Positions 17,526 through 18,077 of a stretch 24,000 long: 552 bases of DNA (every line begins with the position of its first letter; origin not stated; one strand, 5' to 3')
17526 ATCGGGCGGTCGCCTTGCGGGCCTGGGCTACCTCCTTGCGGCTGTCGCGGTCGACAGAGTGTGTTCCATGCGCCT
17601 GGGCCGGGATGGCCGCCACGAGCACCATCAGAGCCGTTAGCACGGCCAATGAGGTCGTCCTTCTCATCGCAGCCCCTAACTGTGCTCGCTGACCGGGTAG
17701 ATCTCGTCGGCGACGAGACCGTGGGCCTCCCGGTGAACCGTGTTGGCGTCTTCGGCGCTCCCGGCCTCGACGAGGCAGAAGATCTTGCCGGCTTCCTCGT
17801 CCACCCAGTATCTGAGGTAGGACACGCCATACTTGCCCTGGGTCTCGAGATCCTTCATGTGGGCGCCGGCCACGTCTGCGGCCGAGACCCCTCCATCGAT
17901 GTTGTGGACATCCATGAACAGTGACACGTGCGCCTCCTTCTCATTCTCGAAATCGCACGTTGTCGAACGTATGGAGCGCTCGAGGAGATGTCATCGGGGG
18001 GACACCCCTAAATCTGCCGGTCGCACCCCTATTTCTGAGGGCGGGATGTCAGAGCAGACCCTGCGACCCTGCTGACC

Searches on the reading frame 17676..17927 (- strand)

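Call 57: search_protein_families(library=pfam, proteins=[window:17676-17927:-], max_evalue=0.0001)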
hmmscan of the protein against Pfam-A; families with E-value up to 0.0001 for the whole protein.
window:17676-17927:- (83 aa): 1 family
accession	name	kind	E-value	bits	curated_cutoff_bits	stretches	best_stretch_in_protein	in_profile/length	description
PF14026.12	SCO4226-like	-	2e-24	86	28.5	1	4-79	1-76/76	Nickel responsive protein SCO4226-like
